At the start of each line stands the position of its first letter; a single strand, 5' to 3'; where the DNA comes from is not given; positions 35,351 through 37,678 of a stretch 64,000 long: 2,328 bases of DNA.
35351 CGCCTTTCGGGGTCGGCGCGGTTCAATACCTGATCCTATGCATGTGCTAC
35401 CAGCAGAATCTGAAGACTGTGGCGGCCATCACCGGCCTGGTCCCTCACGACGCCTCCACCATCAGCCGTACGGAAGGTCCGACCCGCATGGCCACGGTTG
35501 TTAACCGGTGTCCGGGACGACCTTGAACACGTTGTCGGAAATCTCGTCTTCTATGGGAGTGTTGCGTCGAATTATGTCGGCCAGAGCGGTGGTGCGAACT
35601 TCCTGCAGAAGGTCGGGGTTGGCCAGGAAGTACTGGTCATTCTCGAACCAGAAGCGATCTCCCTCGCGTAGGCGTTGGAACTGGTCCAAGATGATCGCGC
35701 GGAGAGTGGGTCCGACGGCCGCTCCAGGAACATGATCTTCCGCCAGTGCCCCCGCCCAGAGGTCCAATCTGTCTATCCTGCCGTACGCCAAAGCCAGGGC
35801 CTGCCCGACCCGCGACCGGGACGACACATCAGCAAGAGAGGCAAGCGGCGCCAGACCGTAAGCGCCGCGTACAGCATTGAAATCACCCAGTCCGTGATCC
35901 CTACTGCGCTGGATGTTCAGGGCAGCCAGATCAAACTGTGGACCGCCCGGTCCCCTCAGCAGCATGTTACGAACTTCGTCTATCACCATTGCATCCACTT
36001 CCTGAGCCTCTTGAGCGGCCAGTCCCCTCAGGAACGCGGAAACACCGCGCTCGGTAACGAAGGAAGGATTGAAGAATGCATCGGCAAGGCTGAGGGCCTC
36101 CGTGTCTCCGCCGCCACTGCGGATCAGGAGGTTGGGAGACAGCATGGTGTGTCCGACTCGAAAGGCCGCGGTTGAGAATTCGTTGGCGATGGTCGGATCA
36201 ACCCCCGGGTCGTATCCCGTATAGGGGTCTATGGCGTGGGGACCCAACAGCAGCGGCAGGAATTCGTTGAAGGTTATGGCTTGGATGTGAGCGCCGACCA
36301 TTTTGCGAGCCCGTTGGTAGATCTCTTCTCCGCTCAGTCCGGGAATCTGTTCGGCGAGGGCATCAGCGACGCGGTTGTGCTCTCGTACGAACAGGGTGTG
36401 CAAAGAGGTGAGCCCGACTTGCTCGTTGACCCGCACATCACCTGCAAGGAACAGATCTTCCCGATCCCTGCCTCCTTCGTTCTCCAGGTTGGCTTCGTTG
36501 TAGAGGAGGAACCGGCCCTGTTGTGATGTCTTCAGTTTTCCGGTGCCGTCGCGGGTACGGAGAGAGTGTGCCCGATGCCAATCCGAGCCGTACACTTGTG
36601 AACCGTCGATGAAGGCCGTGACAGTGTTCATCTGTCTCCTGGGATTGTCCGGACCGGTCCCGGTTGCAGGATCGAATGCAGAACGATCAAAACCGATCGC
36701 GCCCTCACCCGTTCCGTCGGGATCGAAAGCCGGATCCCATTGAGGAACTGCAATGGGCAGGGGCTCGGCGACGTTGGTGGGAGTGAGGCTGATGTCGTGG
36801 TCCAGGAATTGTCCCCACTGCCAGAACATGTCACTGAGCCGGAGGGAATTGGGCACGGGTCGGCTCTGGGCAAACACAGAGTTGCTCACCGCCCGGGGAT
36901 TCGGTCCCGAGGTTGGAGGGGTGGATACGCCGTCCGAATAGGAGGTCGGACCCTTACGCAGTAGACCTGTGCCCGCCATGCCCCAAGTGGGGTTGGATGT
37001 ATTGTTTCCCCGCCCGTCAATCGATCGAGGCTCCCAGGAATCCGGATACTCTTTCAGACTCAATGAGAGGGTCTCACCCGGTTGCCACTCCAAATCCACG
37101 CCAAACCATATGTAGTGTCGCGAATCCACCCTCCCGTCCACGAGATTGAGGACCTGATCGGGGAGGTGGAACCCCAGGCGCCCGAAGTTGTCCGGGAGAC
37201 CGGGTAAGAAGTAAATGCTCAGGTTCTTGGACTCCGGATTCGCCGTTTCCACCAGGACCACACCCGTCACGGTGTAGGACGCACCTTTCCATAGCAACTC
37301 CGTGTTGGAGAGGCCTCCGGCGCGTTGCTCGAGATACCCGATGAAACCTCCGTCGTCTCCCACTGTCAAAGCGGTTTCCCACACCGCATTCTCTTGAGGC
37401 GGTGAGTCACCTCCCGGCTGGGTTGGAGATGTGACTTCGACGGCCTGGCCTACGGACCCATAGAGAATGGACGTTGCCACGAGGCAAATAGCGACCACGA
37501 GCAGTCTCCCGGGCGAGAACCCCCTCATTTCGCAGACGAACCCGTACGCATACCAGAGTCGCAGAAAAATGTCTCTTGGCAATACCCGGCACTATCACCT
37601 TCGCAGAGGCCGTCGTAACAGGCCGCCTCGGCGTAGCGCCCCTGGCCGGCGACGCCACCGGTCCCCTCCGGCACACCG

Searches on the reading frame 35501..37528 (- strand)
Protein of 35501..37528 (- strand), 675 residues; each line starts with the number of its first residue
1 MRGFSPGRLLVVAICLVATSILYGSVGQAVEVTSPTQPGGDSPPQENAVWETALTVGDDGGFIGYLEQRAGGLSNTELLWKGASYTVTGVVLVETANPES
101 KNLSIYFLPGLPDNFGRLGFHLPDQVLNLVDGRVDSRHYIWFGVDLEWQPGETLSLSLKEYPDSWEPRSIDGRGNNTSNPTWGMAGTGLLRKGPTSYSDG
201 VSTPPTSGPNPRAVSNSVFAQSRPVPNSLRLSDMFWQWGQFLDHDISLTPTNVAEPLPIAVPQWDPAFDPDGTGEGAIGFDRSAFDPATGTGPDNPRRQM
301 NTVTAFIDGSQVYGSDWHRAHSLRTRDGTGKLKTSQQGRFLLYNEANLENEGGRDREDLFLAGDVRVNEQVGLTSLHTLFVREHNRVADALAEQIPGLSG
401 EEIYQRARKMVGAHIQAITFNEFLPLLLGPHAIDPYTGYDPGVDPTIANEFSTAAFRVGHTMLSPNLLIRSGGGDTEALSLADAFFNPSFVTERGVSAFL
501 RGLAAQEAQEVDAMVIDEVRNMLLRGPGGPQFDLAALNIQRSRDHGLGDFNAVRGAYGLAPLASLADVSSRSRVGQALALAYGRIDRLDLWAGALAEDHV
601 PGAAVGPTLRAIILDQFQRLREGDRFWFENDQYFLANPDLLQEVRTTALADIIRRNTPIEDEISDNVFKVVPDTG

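Call 3: search_protein_families(library=pfam, proteins=[window:35501-37528:-], max_evalue=0.1)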
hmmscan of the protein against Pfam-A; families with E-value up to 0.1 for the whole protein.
window:35501-37528:- (675 aa): 2 families
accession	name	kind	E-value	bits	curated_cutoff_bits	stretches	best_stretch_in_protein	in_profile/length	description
PF03098.20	An_peroxidase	-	1.8e-155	519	25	1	168-668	2-530/530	Animal haem peroxidase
PF17939.6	TetR_C_30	-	0.051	14.3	26.3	0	385-422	49-86/115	Tetracyclin repressor-like, C-terminal domain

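Call 7: find_related_loci(query=window:35501-37528:-, collection=genome_contigs, flank=6000)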
Query window:35501-37528:- (675 aa) in genome_contigs; peptide patterns used: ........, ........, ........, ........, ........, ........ (x = any residue, [..] = any of these).
45 stretches matched a pattern; 30 encode a relative of the query (tblastn E <= 1e-3); 30 distinct loci.
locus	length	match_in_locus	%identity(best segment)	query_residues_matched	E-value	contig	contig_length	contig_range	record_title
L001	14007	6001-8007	72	8-674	0e+0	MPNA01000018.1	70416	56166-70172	MAG: bacterium OM1 bin76 NODE_688_length_70416_cov_18.3827_ID_1375, whole genome shotgun sequence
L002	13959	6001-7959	54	14-668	0e+0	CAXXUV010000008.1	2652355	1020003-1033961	MAG: Dehalococcoidia bacterium isolate 53e0c16e-ff2d-4f84-9f2e-96c73ee24ba6 genome assembly, contig: contig_8, whole gen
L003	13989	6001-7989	54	9-668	0e+0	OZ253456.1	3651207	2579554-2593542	MAG: Dehalococcoidia bacterium isolate 4ae44683-8927-4024-8904-3ea2ed4a1db5 genome assembly, chromosome: 1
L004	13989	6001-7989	53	9-668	0e+0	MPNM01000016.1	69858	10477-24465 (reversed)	MAG: Chloroflexi bacterium bin125 NODE_699_length_69858_cov_21.9522_ID_1397, whole genome shotgun sequence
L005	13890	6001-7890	54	47-668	0e+0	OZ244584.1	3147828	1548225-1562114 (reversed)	MAG: Dehalococcoidia bacterium isolate 6f5e74ac-264d-476d-87d8-581b930f35c8 genome assembly, chromosome: 1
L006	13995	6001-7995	54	10-668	0e+0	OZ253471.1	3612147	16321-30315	MAG: Dehalococcoidia bacterium isolate 41ac3497-52d9-4345-8c76-2a61940320b0 genome assembly, chromosome: 1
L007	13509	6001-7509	55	168-668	5e-163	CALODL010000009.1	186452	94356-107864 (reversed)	MAG: uncultured Planctomycetota bacterium isolate LOGT_bin.0161 genome assembly, contig: contig_46568, whole genome shot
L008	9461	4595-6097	56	170-670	6e-155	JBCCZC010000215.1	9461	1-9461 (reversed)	MAG: Pseudomonadota bacterium isolate P01_F01_bin.26 k141_927978_length_9461_cov_17.8447, whole genome shotgun sequence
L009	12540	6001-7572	49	168-670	2e-153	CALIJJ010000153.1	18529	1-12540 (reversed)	MAG: uncultured Pseudanabaenaceae cyanobacterium isolate R4_Bin_Bin_170_1 genome assembly, contig: c_000005462893, whole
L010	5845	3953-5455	52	169-674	2e-153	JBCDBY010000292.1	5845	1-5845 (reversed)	MAG: Planctomycetota bacterium isolate P01_F01_bin.94 k141_454851_length_5845_cov_18.0000, whole genome shotgun sequence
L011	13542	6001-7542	51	150-670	2e-149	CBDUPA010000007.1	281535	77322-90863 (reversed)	MAG TPA_asm: uncultured bacterium isolate SRR22808130_concoct_95 genome assembly, contig: ERZ25043460.10, whole genome s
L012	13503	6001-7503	53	164-668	1e-148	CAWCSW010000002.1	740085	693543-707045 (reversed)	MAG: uncultured Verrucomicrobiae bacterium isolate MFD05442.bin.2.226 genome assembly, contig: contig_12283, whole genom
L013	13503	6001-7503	50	166-673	1e-147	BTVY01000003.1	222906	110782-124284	MAG: Candidatus Hydrogenedentota bacterium AMX-MBFR-82 DNA, sequence003, whole genome shotgun sequence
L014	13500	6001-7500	50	166-672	2e-146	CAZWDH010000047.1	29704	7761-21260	MAG TPA_asm: uncultured Nitrospiraceae bacterium isolate SRP323723_co1_44 genome assembly, contig: NODE_1252_length_2970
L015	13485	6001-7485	49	168-660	2e-145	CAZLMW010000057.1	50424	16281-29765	MAG TPA_asm: uncultured Enterobacteriaceae bacterium isolate binchicken_co46_896 genome assembly, contig: NODE_1144_leng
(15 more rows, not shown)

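Call 12: find_homologous_proteins(query=window:35501-37528:-, max_evalue=1e-20)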
Query window:35501-37528:- (675 aa): 7352 proteins with E <= 1e-20 among 8000 candidates; the best 120 are listed.
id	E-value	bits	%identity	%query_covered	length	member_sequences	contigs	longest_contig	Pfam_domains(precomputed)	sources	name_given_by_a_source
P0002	0.0e+0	1498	97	100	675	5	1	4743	PF03098.21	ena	-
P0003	0.0e+0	1245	82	99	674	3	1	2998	PF03098.21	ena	-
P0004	0.0e+0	1058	73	93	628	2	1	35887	PF03098.21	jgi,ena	-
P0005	0.0e+0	1054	70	97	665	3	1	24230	PF03098.21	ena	-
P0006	8.8e-263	892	61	98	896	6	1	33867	PF00395.26,PF03098.21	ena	-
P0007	3.3e-261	887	62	92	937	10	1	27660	PF00395.26,PF03098.21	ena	-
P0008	6.6e-261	886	60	98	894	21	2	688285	PF00395.26,PF03098.21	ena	-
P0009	2.9e-260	883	59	99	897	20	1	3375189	PF00395.26,PF03098.21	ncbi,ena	-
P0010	2.6e-258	877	58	99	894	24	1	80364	PF00395.26,PF03098.21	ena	-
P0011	1.0e-254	865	63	92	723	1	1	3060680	PF03098.21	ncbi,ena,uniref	ncbi:peroxidase family protein [Candidatus Poriferisodalis sp.]|uniref:peroxidase family protein n=1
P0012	2.6e-254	864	63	93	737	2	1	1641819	PF03098.21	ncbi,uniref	ncbi:peroxidase family protein [Candidatus Poriferisodalis sp.]|uniref:peroxidase family protein n=1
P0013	1.5e-253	861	63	92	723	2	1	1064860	PF03098.21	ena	-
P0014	3.7e-252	857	60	98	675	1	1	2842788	PF03098.21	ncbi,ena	-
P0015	1.3e-249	848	63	92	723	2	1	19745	PF03098.21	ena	-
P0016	2.4e-249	847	62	92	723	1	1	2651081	PF03098.21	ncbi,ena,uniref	ncbi:peroxidase family protein [Candidatus Poriferisodalis sp.]|uniref:peroxidase family protein n=1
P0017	4.4e-248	843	62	92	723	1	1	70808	PF03098.21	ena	-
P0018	7.3e-248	842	63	91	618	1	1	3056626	PF03098.21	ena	-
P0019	9.7e-248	842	59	99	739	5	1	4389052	PF03098.21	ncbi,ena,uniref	ncbi:peroxidase family protein [Candidatus Poriferisodalis sp.]|uniref:peroxidase family protein n=1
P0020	2.7e-247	841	60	95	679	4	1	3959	PF03098.21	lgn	-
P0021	9.4e-247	839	61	93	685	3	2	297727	PF03098.21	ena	-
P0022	1.4e-246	838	-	-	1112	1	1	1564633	PF18962.8,PF03098.21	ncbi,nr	ncbi:MAG: T9SS type A sorting domain-containing protein [Saprospiraceae bacterium]|nr:T9SS type A so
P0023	1.6e-245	835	61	91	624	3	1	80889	PF03098.21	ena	-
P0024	2.0e-245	834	63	87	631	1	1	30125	PF03098.21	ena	-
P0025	2.3e-244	831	59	97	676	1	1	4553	PF03098.21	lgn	-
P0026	3.3e-244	830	-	-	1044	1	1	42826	PF03098.21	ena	-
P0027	2.5e-242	824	61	93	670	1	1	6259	PF03098.21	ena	-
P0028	1.1e-241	822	61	92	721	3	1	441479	PF03098.21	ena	-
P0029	2.5e-240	818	59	92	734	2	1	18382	PF03098.21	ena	-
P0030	2.7e-239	814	60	93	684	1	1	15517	PF03098.21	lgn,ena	-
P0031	3.4e-239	814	-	-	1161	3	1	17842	PF18962.8,PF03098.21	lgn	-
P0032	3.5e-239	814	60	93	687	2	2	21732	PF03098.21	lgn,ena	-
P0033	3.8e-239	814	59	92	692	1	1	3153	PF03098.21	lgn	-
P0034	1.2e-238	812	60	93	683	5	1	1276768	PF03098.21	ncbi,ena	-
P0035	2.1e-238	811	60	93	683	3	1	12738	PF03098.21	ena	-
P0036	4.0e-237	807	60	93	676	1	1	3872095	PF03098.21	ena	-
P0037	6.4e-236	803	61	91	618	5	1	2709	PF03098.21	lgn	-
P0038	1.6e-235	802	60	91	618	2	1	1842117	PF03098.21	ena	-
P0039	2.8e-235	801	59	89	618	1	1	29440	PF03098.21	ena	-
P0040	1.8e-234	798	60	91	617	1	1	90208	PF03098.21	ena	-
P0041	3.8e-234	797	-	-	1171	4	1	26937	PF18962.8,PF03098.21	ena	-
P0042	8.4e-234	796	60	91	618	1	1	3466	PF03098.21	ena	-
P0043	1.2e-233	795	58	93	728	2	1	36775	PF03098.21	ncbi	-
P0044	2.3e-233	795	60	91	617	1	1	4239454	PF03098.21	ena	-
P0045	6.3e-233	793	55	100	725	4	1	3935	PF03098.21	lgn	-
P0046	9.6e-233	793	60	93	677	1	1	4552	PF03098.21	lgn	-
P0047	8.7e-232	789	59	93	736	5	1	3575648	PF03098.21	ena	-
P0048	1.2e-231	789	57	95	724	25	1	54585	PF03098.21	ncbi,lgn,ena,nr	ncbi:MAG: peroxidase family protein [Acidimicrobiaceae bacterium]|nr:peroxidase family protein [Acid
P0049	1.5e-231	789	-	-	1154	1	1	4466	PF18962.8,PF03098.21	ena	-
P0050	1.6e-231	788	54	100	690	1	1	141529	PF03098.21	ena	-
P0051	6.4e-231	786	56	99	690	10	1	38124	PF03098.21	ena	-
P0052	1.3e-230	785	59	93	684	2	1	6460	PF03098.21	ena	-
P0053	6.6e-230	783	59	93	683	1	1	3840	PF03098.21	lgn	-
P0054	3.5e-229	781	59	93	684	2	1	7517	PF03098.21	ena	-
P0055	4.9e-229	780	55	98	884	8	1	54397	PF03098.21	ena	-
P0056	9.1e-229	779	-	-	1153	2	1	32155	PF18962.8,PF03098.21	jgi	jgi:hypothetical protein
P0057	1.2e-228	779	57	93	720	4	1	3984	PF03098.21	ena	-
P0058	1.6e-228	779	58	93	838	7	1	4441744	PF01476.27,PF03098.21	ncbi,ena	-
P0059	2.0e-228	778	58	91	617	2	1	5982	PF03098.21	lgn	-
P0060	3.2e-228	778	-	-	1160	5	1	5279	PF03098.21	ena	-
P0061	9.2e-228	776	59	91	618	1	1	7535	PF03098.21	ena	-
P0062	1.2e-227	776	57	92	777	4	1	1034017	PF03160.21,PF03098.21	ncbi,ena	-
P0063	1.2e-227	776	66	77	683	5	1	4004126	PF03098.21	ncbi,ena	-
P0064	1.8e-227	775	67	77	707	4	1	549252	PF03098.21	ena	-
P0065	6.0e-227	773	54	100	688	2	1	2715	PF03098.21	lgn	-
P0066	1.7e-226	772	66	77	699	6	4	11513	PF03098.21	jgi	-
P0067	1.7e-226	772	57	93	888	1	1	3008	PF03098.21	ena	-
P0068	2.1e-226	772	66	77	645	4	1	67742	PF03098.21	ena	-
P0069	3.4e-226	771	57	93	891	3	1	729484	PF03098.21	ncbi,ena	-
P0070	1.5e-225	769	56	93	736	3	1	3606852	PF03098.21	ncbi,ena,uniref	ncbi:peroxidase family protein [Candidatus Poriferisodalis sp.]|uniref:peroxidase family protein n=1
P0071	7.2e-225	766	67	75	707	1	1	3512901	PF03098.21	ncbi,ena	-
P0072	1.4e-224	766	56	92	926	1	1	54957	PF03098.21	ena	-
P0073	1.8e-224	765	56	93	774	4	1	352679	PF03098.21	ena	-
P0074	6.9e-224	763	56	93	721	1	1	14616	PF03098.21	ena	-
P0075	4.9e-223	760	-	-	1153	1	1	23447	PF18962.8,PF03098.21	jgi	jgi:hypothetical protein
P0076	2.0e-222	758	67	77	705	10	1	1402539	PF03098.21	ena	-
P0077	3.7e-222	758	54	100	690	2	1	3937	PF03098.21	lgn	-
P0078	1.0e-221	756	67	75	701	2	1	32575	PF03098.21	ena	-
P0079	1.9e-221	755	53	99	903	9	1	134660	PF03098.21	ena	-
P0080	2.2e-221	755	55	96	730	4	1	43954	PF03098.21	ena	-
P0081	3.6e-221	754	66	74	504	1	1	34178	PF03098.21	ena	-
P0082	4.3e-221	754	65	77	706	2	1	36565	PF03098.21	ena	-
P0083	8.5e-221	753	56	92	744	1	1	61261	PF17963.8,PF17892.8,PF17803.8,PF03098.21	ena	-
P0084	8.6e-221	753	62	82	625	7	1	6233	PF03098.21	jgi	-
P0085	1.7e-219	749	-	-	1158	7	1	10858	PF18962.8,PF03098.21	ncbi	-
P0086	2.8e-219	748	54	98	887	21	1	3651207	PF03098.21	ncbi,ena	-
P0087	3.1e-219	748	55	92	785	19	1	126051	PF03098.21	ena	-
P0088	6.1e-219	747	66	75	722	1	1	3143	PF03098.21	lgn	-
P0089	1.4e-218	746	53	99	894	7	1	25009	PF03098.21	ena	-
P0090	1.6e-218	746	55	92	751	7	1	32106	PF03098.21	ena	-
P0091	1.6e-218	746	67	75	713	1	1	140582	PF03098.21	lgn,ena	-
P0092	2.6e-218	745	52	98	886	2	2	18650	PF03098.21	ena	-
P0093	3.4e-218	744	66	75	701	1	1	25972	PF03098.21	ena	-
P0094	4.6e-218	744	65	77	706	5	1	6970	PF03098.21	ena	-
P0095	5.0e-218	744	55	93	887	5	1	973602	PF03098.21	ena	-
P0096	1.0e-217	743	53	99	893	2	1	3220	PF03098.21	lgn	-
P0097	1.2e-217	743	53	100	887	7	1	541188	PF03098.21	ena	-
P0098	1.6e-217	742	66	75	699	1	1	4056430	PF03098.21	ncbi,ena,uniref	ncbi:peroxidase family protein [Candidatus Poriferisocius sp.]|uniref:peroxidase family protein n=1 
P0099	1.7e-217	742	55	92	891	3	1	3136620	PF03098.21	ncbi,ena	-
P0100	1.9e-217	742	66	75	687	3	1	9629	PF00395.26,PF03098.21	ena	-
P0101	2.0e-217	742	55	93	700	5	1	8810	PF03098.21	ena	-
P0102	2.5e-217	742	57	92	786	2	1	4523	PF03098.21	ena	-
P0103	3.5e-217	741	53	99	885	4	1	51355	PF03098.21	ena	-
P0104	1.4e-216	739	56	92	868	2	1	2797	PF03098.21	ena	-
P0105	1.5e-216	739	55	92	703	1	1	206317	PF03098.21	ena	-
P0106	1.7e-216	739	57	89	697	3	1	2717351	PF03098.21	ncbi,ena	-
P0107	4.4e-216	737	-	-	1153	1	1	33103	PF03098.21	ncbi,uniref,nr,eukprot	ncbi:Peroxidasin homolog [Seminavis robusta]|uniref:Peroxidasin homolog n=1 Tax=Seminavis robusta Ta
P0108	5.0e-216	737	63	77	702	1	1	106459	PF03098.21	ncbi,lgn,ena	-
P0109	6.9e-216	737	55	93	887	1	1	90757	PF03098.21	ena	-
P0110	1.4e-215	736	65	75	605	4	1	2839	PF03098.21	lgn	-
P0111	5.5e-215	734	65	75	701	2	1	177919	PF03098.21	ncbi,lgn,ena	-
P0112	5.7e-215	734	65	75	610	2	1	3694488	PF03098.21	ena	-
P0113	7.8e-215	733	65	75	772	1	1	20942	PF00395.26,PF03098.21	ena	-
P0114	1.1e-214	733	66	75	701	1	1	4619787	PF03098.21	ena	-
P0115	1.6e-214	732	63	77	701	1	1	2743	PF03098.21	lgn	-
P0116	2.5e-214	732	54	92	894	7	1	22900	PF03098.21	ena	-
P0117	5.1e-214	731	65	75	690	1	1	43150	PF03098.21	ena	-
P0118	5.4e-214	731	58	90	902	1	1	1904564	PF03098.21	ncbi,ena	-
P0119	6.2e-214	730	53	98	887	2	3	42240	PF03098.21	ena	-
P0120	9.4e-214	730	65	75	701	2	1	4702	PF03098.21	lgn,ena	-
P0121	1.2e-213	729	65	75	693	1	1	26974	PF03098.21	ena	-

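Call 13: find_encoding_contigs(protein=P0002, flank=5000, max_places=4)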
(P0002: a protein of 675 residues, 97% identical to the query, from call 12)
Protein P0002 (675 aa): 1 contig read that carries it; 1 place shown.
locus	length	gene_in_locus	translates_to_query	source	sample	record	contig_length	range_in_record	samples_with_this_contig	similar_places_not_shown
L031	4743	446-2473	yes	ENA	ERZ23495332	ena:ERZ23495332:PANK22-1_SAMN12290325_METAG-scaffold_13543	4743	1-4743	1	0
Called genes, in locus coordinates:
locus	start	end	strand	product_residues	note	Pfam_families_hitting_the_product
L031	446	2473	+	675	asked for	PF03098:An_peroxidase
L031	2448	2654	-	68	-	-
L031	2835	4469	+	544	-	PF00501:AMP-binding, PF13193:AMP-binding_C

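Call 14: find_encoding_contigs(protein=P0003, flank=5000, max_places=4)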
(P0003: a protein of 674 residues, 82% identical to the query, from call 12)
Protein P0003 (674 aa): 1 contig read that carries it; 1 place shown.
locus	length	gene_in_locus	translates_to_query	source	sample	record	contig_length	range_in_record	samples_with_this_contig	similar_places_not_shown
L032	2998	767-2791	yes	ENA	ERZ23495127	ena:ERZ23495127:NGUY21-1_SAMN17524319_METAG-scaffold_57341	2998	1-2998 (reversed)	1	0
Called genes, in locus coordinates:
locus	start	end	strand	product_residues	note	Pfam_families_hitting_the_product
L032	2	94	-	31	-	?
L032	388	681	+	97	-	-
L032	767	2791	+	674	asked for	PF03098:An_peroxidase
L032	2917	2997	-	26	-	?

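Call 19: list_cluster_members(proteins=[P0001, window:35501-37528:-, window:38832-39734:-])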
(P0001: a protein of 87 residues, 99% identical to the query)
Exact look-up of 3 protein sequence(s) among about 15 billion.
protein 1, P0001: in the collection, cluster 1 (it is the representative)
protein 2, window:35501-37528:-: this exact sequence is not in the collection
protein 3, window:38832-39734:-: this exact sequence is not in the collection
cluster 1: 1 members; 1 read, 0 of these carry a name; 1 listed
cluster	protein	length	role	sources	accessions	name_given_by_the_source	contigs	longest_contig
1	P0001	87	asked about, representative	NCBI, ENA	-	-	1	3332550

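Call 23: find_encoding_contigs(protein=P0004, flank=6000, max_places=3)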
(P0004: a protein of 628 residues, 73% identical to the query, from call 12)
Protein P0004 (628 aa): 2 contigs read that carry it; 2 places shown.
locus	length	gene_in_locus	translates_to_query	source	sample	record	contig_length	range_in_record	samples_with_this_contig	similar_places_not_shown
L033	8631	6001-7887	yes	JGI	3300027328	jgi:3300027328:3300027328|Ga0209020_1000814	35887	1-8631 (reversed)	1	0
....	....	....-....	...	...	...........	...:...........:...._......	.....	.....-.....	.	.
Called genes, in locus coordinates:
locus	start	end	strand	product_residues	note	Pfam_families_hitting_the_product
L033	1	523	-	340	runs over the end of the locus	PF05496:RuvB_N, PF00004:AAA, PF07728:AAA_5 (faint), PF17864:AAA_lid_4, PF05491:WHD_RuvB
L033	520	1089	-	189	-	PF01330:RuvA_N, PF14520:HHH_5, PF07499:RuvA_C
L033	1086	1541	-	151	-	PF02075:RuvC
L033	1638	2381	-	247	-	PF20772:TACO1_YebC_N, PF01709:Transcrip_reg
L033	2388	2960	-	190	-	PF01174:SNO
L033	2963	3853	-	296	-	PF01680:SOR_SNZ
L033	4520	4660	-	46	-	-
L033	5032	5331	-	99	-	-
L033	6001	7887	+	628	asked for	PF03098:An_peroxidase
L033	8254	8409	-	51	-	PF01610:DDE_Tnp_ISL3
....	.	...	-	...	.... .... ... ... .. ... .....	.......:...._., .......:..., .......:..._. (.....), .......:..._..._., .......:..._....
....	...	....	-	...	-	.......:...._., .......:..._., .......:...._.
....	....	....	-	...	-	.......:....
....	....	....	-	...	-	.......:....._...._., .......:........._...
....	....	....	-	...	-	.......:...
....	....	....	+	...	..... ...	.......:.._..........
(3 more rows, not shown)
